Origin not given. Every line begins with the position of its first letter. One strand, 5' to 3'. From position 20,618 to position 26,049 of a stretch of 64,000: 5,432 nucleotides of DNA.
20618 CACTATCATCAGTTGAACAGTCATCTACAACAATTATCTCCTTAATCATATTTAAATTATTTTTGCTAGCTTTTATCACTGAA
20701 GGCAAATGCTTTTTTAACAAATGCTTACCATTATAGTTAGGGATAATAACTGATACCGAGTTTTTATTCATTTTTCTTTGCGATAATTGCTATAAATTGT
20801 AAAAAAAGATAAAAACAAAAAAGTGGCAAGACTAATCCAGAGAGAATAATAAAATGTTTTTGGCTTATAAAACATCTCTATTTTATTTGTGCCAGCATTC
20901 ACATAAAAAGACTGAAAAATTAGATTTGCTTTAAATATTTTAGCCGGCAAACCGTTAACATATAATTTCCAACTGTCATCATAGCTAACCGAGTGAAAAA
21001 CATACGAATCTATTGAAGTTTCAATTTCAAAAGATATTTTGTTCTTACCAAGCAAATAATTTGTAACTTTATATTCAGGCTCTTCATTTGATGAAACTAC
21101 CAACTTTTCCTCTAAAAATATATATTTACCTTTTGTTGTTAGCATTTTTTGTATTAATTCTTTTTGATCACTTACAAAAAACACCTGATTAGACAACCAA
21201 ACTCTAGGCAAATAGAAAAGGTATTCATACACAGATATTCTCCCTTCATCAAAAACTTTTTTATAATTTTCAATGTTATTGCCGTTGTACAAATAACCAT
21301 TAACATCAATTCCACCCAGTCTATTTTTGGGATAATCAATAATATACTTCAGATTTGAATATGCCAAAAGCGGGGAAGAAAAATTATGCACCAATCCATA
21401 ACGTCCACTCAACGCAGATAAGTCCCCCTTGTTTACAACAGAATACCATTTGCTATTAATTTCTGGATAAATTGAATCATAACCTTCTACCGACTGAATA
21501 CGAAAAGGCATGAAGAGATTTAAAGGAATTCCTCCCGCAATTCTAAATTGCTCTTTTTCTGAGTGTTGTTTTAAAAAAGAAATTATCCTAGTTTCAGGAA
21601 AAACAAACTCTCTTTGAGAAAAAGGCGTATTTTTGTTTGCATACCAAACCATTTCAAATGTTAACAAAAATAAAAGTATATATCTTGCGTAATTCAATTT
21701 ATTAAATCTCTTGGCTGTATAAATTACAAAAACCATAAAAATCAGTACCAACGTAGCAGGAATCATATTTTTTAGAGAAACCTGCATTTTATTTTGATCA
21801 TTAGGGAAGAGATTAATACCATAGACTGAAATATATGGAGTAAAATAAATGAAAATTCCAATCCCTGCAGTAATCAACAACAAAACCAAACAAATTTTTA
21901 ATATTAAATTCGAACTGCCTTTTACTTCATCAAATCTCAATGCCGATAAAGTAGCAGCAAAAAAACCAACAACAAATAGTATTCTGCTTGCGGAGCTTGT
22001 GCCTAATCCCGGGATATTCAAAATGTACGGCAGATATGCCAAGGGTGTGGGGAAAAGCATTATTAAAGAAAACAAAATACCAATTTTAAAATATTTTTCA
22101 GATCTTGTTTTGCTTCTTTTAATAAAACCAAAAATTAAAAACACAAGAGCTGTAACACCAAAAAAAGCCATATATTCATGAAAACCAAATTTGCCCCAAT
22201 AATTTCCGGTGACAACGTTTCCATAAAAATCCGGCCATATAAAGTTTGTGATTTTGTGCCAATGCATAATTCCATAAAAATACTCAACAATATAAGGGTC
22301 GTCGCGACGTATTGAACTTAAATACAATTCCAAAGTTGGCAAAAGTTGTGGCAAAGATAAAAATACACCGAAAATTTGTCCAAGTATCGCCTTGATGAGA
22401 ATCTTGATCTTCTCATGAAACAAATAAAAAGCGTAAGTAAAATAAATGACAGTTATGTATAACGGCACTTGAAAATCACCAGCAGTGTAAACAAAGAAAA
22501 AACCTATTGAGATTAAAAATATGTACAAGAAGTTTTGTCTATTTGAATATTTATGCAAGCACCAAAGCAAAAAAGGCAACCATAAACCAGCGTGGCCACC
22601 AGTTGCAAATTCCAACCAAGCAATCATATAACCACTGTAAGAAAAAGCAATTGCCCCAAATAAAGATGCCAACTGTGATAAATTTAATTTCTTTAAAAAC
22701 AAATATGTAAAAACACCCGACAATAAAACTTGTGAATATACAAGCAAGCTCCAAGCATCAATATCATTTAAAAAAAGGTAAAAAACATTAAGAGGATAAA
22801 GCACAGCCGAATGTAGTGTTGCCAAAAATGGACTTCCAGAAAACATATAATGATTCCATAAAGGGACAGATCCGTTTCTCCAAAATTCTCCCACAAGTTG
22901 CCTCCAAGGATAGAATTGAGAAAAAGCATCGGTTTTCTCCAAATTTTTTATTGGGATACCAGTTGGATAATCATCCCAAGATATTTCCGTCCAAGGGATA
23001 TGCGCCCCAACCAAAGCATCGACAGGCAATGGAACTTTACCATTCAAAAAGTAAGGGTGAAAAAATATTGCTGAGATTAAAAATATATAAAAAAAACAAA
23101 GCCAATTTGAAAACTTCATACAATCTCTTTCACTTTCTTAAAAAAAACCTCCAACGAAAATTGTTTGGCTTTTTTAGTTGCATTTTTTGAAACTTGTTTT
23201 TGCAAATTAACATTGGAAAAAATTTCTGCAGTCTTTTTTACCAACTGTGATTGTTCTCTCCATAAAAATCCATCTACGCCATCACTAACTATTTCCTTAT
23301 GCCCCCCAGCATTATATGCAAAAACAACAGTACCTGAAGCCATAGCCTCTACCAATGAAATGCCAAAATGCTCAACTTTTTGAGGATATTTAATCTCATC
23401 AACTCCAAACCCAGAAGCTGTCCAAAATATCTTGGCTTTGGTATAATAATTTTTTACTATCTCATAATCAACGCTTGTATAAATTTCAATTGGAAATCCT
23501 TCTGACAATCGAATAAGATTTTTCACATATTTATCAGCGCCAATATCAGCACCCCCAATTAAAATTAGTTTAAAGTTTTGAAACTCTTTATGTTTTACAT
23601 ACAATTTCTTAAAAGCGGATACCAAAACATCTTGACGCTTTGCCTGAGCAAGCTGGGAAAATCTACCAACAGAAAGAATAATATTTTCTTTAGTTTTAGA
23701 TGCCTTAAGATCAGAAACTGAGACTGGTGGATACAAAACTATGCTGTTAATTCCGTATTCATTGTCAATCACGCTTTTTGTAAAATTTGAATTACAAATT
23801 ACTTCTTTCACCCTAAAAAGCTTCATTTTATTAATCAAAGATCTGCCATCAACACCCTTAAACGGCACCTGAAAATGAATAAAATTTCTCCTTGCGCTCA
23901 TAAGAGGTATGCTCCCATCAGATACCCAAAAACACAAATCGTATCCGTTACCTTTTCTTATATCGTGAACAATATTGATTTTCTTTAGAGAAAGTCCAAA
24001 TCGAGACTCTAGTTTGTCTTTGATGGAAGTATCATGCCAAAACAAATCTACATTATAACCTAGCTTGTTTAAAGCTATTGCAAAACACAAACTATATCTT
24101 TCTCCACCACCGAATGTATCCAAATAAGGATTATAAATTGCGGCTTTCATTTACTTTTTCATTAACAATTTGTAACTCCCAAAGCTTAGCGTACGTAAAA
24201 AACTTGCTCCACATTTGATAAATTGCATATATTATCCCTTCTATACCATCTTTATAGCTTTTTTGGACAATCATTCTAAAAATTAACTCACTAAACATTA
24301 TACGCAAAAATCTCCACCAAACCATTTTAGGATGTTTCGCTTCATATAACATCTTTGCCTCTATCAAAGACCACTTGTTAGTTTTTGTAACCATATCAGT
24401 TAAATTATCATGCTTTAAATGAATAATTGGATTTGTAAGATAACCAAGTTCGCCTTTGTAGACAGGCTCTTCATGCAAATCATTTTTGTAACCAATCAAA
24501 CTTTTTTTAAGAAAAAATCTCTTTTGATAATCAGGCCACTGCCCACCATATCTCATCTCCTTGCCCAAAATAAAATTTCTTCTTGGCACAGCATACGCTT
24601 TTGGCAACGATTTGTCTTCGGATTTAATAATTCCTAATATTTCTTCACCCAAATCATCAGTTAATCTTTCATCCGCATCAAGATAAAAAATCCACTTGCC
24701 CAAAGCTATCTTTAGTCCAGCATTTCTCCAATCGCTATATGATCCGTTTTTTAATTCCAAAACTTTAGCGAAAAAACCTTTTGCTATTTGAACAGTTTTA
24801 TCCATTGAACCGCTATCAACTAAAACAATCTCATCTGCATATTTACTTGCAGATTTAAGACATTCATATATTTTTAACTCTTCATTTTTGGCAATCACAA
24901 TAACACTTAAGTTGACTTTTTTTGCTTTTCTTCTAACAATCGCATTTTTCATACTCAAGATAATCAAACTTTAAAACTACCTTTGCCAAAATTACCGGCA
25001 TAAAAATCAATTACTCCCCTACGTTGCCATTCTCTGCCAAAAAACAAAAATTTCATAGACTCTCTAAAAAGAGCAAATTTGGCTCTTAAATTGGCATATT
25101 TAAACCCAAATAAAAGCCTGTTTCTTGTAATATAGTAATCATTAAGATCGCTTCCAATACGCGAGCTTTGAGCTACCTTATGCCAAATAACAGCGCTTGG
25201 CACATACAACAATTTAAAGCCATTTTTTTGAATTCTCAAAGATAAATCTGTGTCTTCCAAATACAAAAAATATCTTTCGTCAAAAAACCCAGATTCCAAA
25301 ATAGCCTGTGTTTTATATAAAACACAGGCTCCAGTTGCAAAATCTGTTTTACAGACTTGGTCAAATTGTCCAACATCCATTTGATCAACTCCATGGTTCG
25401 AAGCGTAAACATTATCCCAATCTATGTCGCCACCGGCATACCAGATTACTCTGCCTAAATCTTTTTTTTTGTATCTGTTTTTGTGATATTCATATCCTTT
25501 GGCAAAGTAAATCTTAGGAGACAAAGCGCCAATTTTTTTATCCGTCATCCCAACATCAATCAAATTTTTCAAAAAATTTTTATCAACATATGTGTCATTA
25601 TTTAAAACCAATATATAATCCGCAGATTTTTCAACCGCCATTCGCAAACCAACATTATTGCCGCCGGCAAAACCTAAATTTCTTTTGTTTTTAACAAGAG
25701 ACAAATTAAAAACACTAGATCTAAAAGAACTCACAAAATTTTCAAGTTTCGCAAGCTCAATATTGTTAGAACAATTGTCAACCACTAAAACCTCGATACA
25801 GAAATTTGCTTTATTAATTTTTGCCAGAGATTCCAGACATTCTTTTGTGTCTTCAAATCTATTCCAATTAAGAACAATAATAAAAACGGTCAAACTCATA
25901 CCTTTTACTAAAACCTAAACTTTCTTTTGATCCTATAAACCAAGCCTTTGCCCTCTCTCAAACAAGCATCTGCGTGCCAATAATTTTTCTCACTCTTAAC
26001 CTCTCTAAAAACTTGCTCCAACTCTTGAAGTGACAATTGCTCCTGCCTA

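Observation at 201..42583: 42-kb single-strand glycosylation block with about 16 GT-C membrane glycosyltransferases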

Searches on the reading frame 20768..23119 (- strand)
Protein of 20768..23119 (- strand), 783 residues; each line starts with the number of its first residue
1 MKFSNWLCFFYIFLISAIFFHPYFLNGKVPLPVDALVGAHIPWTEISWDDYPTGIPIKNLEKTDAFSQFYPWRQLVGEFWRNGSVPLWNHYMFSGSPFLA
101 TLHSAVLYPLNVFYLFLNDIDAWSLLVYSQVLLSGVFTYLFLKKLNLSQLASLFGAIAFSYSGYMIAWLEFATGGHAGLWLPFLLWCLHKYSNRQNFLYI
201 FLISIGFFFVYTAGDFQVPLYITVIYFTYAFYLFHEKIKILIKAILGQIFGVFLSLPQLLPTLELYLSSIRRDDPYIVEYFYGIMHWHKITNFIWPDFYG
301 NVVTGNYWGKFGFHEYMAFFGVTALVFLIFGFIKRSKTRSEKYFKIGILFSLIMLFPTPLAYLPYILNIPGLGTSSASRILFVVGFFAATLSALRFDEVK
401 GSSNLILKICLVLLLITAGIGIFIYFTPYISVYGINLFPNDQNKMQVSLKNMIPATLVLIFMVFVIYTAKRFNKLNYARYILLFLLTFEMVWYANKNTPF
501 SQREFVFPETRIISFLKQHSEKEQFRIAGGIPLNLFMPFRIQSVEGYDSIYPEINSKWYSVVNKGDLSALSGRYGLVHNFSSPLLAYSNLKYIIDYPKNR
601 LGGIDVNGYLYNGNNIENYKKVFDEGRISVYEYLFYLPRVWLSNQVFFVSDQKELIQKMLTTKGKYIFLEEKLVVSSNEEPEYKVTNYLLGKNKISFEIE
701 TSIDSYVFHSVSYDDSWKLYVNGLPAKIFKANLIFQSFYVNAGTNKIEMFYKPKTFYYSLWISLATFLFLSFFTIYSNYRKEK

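Call 4: search_protein_families(library=pfam, proteins=[window:20768-23119:-], max_evalue=0.01)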
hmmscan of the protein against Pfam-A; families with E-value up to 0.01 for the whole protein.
window:20768-23119:- (783 aa): 1 family
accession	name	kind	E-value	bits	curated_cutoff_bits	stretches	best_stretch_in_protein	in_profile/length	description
PF09586.16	YfhO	-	1e-19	70.9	28.5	2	682-763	753-835/835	Bacterial membrane protein YfhO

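Call 14: search_protein_families(library=ncbifam, proteins=[window:20768-23119:-], max_evalue=0.01)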
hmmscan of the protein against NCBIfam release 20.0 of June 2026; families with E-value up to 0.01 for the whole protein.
window:20768-23119:- (783 aa): 1 family
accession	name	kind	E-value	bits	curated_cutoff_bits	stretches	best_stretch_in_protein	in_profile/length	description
NF047590.1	GlcsyltransPgfM2Strep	equivalog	1.4e-05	23.5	1500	1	704-772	807-875/884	glycosyltransferase PgfM2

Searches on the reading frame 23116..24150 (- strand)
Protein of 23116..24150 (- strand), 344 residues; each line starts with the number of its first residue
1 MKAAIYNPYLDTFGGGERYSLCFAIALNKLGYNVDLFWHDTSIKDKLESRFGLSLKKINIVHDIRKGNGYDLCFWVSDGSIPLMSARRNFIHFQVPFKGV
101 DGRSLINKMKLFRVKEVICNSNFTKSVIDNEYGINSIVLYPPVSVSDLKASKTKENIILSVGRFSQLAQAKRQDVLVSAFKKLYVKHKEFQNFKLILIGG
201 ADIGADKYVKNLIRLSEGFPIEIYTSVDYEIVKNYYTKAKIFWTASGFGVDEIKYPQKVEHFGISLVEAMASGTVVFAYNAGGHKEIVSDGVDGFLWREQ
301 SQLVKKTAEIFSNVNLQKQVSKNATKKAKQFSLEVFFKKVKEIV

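Call 4: search_protein_families(library=pfam, proteins=[window:23116-24150:-], max_evalue=0.01)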
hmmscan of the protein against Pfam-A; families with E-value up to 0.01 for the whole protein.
window:23116-24150:- (344 aa): 3 families
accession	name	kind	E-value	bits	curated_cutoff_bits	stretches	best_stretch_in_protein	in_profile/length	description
PF00534.26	Glycos_transf_1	-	2.6e-26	92.6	26.4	1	150-326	10-171/172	Glycosyl transferases group 1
PF13692.12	Glyco_trans_1_4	-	1.3e-17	64.8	27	1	156-312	2-141/142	Glycosyl transferases group 1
PF13439.12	Glyco_transf_4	-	0.00017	22.1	28.5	1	13-144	1-167/170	Glycosyltransferase Family 4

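Call 52: search_protein_families(library=ncbifam, proteins=[window:23116-24150:-], max_evalue=1e-8)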
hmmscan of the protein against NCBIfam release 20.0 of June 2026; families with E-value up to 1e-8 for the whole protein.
window:23116-24150:- (344 aa): 9 families
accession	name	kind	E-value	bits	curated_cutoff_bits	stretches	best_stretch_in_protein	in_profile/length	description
TIGR03449.1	mycothiol_MshA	equivalog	3.4e-14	52.6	462.5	1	153-340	218-396/406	D-inositol-3-phosphate glycosyltransferase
TIGR03999.1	thiol_BshA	equivalog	7.8e-12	44.8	273.7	1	253-337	276-363/375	N-acetyl-alpha-D-glucosaminyl L-malate synthase BshA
NF041876.1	EPS_EpsE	equivalog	1.9e-11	43.9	400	1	153-329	212-377/389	exopolysaccharide biosynthesis GT4 family glycosyltransferase EpsE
NF049988.1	MGlcDAGSynMgs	equivalog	1.9e-10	40.7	400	1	152-342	210-382/398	alpha-monoglucosyldiacylglycerol synthase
TIGR04063.1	stp3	hypoth_equivalog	2.1e-10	40.1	442.05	1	174-326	229-373/397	TIGR04063 family PEP-CTERM/XrtA system glycosyltransferase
NF047880.1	glyco_SdgA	exception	7.9e-10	37.9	800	1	257-344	397-487/488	serine-aspartate repeat adhesin O-glycosyltransferase SdgA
NF038229.1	Glyco4_Geo_Pelo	equivalog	1.1e-09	37.7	400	1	263-329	251-317/338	GPMC system family 4 glycosyltransferase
TIGR03088.1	stp2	hypoth_equivalog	3.6e-09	36.1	409.05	0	256-337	279-363/374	TIGR03088 family PEP-CTERM/XrtA system glycosyltransferase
NF050056.1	ProtGlycPglH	equivalog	9.8e-09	34.7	600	0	136-339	159-345/354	GalNAc-alpha-(1->4)-GalNAc-alpha-(1->3)-diNAcBac-PP-undecaprenol alpha-1,4-N-acetyl-D-galactosaminyltransferase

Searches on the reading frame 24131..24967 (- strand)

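Call 4: search_protein_families(library=pfam, proteins=[window:24131-24967:-], max_evalue=0.01)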
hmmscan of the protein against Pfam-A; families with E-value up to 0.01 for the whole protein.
window:24131-24967:- (278 aa): 3 families
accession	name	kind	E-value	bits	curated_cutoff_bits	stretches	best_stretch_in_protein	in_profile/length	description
PF00535.33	Glycos_transf_2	-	3.3e-21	76.4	23.3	1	21-142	1-132/168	Glycosyl transferase family 2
PF10111.15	Glyco_tranf_2_2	-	1.8e-05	24.8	27.3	1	22-117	2-109/276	Glycosyltransferase like family 2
PF13704.12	Glyco_tranf_2_4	-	0.00017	22.5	27.5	1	27-102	1-84/98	Glycosyl transferase family 2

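Call 52: search_protein_families(library=ncbifam, proteins=[window:24131-24967:-], max_evalue=1e-8)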
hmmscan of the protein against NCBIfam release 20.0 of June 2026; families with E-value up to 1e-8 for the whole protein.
window:24131-24967:- (278 aa): 3 families
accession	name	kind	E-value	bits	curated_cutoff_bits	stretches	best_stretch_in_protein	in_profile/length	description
TIGR04283.1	glyco_like_mftF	equivalog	2.1e-13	50.4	182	1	20-119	1-102/221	TIGR04283 family arsenosugar biosynthesis glycosyltransferase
NF007482.0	PRK10073.1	equivalog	5.5e-12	45.3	423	1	16-118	4-114/334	glycosyltransferase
TIGR04195.1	S_glycosyl_SunS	equivalog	8e-12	44.7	350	1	14-187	53-222/421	SunS family peptide S-glycosyltransferase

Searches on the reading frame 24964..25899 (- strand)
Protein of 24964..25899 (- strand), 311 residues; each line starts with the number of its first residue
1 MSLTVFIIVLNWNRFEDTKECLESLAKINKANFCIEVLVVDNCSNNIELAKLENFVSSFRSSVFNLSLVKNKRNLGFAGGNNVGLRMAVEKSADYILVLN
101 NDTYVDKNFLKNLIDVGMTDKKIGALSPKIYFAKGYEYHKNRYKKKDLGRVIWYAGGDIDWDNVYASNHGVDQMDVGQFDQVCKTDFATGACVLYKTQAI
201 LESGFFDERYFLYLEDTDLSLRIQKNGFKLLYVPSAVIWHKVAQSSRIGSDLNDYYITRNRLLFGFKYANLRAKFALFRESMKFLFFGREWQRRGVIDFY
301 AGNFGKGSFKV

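Call 4: search_protein_families(library=pfam, proteins=[window:24964-25899:-], max_evalue=0.01)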
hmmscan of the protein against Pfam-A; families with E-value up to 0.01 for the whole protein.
window:24964-25899:- (311 aa): 4 families
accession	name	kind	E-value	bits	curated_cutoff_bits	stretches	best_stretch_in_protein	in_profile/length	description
PF00535.33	Glycos_transf_2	-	1.4e-13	51.5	23.3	1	7-142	2-129/168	Glycosyl transferase family 2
PF13641.12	Glyco_tranf_2_3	-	2.6e-12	47.7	27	1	6-243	4-214/230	Glycosyltransferase like family 2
PF13632.12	Glyco_trans_2_3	-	2.7e-11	44.1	27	1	95-286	1-165/198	Glycosyl transferase family group 2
PF22674.2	C2185-like_N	-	0.0078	16.9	27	0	56-123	25-90/91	C2185-like, N-terminal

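Call 52: search_protein_families(library=ncbifam, proteins=[window:24964-25899:-], max_evalue=1e-8)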
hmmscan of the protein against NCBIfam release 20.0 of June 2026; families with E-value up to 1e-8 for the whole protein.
window:24964-25899:- (311 aa): 5 families
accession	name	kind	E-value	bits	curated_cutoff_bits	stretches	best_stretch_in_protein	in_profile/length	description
TIGR01556.1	rhamnosyltran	subfamily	1.8e-17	63.4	200.55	0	34-131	21-113/281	rhamnosyltransferase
NF041875.1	EPS_EpsD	equivalog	1.9e-12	47.2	370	0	172-245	141-211/325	exopolysaccharide biosynthesis glycosyltransferase EpsD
TIGR03965.1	mycofact_glyco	equivalog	4.3e-11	42.3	280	0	187-241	228-281/467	mycofactocin biosynthesis glycosyltransferase MftF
TIGR03937.1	PgaC_IcaA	equivalog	8.6e-10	38.1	422.3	0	5-126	47-159/407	poly-beta-1,6-N-acetyl-D-glucosamine synthase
NF038302.1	EPS_HpsE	equivalog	1.3e-09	37.4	300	0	3-131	3-125/307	hormogonium polysaccharide biosynthesis glycosyltransferase HpsE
